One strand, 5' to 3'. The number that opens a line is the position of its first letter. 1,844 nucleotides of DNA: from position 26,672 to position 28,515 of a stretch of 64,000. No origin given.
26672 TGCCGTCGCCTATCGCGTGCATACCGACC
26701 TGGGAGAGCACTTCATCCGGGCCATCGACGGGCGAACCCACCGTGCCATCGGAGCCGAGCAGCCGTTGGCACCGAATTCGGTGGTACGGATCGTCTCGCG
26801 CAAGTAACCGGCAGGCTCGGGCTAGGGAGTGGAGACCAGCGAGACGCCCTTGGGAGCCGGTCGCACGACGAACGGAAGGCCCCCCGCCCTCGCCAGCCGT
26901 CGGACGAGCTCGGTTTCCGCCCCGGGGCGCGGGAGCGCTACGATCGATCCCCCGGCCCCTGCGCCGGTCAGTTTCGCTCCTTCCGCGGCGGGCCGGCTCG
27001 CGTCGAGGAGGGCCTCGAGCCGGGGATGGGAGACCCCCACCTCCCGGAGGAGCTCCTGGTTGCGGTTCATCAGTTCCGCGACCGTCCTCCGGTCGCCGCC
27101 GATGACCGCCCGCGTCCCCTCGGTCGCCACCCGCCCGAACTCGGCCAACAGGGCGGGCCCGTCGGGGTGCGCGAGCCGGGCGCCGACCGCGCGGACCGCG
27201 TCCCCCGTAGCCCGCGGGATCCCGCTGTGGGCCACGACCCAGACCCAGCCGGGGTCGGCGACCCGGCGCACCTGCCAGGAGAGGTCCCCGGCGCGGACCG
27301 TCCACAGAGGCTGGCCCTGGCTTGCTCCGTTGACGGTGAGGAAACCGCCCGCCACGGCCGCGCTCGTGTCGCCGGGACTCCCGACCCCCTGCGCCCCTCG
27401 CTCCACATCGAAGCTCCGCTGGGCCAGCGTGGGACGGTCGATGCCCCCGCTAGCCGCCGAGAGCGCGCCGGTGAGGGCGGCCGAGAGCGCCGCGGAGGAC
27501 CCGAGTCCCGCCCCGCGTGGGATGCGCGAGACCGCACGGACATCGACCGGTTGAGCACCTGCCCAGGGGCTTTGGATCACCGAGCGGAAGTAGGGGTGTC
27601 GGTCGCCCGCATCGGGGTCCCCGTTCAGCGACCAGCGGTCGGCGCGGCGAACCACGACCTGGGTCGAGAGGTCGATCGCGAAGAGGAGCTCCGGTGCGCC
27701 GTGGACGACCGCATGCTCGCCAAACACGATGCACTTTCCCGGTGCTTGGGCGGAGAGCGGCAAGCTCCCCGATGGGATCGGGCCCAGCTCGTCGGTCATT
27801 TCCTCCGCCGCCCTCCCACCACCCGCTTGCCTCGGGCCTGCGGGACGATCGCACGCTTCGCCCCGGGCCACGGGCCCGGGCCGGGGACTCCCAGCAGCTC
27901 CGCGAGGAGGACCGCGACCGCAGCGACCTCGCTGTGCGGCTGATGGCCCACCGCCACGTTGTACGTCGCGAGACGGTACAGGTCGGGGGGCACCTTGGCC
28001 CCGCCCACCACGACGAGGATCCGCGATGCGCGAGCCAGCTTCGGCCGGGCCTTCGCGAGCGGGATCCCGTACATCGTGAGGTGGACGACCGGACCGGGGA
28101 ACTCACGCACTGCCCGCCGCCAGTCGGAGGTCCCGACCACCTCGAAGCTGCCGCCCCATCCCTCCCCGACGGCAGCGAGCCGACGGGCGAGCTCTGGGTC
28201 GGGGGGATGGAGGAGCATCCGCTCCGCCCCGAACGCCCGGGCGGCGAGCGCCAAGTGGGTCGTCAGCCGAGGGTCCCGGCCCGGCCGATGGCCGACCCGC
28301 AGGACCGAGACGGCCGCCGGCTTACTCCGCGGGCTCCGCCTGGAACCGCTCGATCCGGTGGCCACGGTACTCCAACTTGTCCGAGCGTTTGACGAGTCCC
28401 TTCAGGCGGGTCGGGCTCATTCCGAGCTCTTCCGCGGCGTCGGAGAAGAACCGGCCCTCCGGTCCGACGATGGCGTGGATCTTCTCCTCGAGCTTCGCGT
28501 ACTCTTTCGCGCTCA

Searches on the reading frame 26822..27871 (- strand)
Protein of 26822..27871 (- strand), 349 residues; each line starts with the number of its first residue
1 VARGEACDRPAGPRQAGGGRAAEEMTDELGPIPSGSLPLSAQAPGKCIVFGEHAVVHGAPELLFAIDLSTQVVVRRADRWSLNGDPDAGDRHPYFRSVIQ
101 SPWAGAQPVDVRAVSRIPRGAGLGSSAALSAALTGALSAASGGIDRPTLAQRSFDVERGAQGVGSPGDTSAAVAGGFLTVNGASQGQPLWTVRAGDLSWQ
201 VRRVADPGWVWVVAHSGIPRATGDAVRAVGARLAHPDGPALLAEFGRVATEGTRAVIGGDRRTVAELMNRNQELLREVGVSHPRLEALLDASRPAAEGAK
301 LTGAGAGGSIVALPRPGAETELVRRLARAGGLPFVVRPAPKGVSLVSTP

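Call 6: search_protein_families(library=pfam, proteins=[window:26822-27871:-], max_evalue=0.01)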
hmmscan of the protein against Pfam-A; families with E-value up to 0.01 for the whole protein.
window:26822-27871:- (349 aa): 4 families
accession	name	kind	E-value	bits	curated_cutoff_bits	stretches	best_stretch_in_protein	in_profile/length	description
PF00288.32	GHMP_kinases_N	-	5.4e-13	49.4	22.3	1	105-176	15-87/87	GHMP kinases N terminal domain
PF08544.19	GHMP_kinases_C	-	1.3e-10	42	21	1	256-329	5-82/85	GHMP kinases C terminal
PF22700.2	MVD-like_N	-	4.1e-05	23.7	27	1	72-160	39-128/157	Diphosphomevalonate decarboxylase-like N-terminal domain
PF10509.15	GalKase_gal_bdg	-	0.0038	17.2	23.1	1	39-76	12-49/49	Galactokinase galactose-binding signature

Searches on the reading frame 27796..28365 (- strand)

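Call 6: search_protein_families(library=pfam, proteins=[window:27796-28365:-], max_evalue=0.01)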
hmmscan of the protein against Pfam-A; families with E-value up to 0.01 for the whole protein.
window:27796-28365:- (189 aa): 1 family
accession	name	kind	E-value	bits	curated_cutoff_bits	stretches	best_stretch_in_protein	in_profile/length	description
PF01994.21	Trm56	-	6.9e-34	116.8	25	1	70-183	1-119/119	tRNA ribose 2'-O-methyltransferase, aTrm56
